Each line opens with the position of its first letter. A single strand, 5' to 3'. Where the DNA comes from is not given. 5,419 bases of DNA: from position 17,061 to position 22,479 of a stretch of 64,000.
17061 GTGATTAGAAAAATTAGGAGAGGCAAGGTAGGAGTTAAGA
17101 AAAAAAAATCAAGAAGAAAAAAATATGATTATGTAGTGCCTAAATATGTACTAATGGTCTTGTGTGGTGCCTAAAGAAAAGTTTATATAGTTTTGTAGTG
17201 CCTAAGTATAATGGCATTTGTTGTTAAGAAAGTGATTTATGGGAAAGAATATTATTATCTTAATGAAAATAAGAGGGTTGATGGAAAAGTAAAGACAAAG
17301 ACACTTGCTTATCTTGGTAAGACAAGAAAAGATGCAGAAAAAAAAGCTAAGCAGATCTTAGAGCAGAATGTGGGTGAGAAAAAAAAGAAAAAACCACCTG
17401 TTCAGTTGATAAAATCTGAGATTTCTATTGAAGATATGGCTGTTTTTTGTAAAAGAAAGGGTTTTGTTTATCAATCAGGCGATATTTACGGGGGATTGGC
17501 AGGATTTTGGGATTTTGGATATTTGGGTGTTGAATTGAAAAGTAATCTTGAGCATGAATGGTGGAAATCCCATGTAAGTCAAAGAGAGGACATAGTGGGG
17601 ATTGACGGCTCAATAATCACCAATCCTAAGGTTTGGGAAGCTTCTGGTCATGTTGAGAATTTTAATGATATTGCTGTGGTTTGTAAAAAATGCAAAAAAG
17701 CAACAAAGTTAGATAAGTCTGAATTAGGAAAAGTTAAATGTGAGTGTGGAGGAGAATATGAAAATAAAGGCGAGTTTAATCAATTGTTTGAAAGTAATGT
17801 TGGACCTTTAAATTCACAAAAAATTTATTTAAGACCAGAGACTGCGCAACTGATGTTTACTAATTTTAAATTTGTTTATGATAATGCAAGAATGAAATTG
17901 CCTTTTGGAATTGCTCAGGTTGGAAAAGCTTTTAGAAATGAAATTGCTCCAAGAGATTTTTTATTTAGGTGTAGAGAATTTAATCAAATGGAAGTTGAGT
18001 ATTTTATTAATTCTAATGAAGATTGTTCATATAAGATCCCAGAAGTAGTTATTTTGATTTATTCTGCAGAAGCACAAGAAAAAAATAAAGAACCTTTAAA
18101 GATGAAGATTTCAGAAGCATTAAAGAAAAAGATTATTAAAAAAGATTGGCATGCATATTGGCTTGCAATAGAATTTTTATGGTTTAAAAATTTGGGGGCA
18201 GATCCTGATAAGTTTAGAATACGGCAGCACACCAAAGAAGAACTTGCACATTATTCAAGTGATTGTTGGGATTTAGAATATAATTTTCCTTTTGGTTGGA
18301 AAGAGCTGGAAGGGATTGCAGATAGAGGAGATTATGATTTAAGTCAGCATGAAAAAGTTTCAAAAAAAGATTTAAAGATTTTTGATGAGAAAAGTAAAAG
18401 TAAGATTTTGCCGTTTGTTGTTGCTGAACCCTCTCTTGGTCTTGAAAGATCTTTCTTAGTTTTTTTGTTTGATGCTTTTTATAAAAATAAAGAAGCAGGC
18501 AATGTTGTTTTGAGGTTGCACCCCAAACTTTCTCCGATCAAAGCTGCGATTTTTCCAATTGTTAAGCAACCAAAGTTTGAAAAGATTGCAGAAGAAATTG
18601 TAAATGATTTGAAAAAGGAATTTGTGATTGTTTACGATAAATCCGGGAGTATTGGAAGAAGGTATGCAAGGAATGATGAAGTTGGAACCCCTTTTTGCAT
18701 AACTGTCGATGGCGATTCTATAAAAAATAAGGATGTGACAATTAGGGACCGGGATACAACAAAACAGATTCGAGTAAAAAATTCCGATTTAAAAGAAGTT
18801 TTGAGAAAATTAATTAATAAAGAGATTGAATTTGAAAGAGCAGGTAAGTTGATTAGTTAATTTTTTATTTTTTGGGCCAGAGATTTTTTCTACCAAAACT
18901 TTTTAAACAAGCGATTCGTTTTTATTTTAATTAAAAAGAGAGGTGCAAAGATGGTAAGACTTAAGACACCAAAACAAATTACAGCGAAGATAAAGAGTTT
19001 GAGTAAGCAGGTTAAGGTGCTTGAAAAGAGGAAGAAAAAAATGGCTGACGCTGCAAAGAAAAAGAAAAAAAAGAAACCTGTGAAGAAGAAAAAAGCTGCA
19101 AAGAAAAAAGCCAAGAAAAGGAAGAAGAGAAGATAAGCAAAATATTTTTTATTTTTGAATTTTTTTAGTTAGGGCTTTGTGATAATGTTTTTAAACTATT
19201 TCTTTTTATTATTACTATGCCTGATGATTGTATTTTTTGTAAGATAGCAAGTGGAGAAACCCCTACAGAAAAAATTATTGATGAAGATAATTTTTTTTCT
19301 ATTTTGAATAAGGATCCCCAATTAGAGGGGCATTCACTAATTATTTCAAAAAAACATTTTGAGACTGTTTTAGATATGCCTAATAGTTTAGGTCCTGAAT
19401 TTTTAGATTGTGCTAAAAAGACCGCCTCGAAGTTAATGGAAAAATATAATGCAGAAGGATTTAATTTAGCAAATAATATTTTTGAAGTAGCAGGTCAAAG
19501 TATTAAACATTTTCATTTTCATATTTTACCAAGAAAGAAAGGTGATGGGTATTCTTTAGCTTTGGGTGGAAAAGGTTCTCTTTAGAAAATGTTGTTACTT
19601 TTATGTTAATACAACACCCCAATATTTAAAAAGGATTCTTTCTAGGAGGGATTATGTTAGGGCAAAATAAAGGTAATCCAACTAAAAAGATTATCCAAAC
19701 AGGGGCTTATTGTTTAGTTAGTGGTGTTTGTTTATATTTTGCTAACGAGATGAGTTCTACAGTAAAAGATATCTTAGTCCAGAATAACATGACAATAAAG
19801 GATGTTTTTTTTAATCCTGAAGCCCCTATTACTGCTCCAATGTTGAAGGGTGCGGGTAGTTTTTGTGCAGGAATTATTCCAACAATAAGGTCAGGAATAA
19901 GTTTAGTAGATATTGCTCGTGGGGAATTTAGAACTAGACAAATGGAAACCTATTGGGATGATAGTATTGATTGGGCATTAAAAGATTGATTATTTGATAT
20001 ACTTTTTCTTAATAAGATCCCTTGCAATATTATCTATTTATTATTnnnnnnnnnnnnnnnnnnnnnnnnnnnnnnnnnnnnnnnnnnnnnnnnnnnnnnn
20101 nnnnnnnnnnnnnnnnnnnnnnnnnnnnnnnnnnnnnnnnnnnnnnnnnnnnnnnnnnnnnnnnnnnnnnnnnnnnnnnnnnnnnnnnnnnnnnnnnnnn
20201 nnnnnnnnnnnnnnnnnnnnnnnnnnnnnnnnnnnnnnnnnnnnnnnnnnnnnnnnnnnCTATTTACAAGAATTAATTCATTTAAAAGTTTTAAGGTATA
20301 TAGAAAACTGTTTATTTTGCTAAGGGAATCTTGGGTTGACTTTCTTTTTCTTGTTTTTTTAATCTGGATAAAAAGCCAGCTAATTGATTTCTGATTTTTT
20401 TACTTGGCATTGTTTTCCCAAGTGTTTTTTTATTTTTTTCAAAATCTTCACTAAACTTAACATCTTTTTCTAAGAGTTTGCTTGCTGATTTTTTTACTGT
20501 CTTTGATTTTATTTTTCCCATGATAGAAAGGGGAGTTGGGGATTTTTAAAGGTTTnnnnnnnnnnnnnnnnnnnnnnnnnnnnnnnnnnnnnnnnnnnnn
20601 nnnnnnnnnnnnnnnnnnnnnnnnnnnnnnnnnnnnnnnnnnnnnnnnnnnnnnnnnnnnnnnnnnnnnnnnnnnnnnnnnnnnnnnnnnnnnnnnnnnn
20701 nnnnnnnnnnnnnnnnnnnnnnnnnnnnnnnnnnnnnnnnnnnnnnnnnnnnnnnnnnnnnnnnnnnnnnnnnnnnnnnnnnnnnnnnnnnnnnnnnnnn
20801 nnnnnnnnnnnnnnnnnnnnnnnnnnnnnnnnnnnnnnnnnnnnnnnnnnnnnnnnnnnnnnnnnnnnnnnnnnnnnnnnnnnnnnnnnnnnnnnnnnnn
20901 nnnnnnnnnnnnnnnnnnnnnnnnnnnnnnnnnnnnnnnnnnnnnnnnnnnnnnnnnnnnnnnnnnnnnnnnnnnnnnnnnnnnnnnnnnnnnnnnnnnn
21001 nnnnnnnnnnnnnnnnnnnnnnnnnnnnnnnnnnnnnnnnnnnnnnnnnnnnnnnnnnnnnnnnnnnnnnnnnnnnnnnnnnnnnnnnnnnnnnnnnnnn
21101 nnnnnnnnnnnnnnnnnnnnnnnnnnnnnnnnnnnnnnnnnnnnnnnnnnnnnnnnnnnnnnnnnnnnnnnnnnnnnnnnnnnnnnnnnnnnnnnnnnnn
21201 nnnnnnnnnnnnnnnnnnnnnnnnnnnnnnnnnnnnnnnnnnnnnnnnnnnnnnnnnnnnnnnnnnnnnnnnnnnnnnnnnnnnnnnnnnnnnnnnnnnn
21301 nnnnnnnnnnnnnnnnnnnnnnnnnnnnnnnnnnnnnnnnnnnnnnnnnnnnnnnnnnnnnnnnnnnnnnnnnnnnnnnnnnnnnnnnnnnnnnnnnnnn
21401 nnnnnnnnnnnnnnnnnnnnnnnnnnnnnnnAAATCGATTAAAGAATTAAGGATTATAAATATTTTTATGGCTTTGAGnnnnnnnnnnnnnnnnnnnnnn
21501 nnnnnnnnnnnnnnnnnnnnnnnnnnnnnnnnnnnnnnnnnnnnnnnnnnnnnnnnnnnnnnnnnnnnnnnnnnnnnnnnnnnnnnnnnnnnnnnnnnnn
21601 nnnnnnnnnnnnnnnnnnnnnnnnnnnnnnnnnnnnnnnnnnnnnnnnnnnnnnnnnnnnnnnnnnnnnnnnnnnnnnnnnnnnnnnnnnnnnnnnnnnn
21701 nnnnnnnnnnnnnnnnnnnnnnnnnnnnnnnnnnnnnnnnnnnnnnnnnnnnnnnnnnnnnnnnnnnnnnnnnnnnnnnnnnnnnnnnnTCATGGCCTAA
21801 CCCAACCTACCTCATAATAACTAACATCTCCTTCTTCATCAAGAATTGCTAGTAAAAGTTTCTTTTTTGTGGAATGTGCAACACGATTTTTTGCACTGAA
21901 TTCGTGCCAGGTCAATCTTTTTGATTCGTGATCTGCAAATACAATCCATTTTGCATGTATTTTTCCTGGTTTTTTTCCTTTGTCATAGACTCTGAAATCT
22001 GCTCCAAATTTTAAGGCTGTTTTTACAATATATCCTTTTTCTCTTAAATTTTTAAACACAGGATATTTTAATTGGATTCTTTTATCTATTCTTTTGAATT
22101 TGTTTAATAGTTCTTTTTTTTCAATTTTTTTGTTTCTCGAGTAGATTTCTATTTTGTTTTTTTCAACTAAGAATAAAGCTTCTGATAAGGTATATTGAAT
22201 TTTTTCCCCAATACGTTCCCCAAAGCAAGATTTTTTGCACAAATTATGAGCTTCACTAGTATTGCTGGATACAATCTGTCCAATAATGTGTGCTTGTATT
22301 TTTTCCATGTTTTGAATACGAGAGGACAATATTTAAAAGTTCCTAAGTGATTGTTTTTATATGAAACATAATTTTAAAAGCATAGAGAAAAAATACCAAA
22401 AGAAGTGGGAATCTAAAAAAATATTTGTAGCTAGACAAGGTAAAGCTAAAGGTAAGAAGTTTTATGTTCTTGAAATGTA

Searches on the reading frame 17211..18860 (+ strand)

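Call 7: search_protein_families(library=pfam, proteins=[window:17211-18860:+], max_evalue=0.01)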
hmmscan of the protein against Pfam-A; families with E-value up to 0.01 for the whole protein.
window:17211-18860:+ (549 aa): 2 families
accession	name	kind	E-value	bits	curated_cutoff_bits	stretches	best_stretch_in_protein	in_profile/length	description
PF03129.25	HGTP_anticodon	-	6.6e-19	68.3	21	1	444-533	1-93/94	Anticodon binding domain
PF00587.30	tRNA-synt_2b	-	1.2e-06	29.1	29.3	1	201-291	7-98/179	tRNA synthetase class II core domain (G, H, P, S and T)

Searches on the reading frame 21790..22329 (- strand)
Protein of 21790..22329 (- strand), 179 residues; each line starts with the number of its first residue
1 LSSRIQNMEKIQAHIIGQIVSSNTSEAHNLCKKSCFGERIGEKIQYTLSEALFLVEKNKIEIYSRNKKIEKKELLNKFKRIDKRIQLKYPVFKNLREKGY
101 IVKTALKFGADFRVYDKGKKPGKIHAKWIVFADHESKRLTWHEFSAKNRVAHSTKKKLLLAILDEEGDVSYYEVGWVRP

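Call 7: search_protein_families(library=pfam, proteins=[window:21790-22329:-], max_evalue=0.01)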
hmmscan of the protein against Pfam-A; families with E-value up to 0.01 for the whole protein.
window:21790-22329:- (179 aa): 2 families
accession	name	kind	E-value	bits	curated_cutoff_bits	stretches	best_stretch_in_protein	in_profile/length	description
PF01974.23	tRNA_int_endo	-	7e-28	97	27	1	87-171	3-85/85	tRNA intron endonuclease, catalytic C-terminal domain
PF02778.19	tRNA_int_endo_N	-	1e-12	47.8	21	1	18-74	9-66/67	tRNA intron endonuclease, N-terminal domain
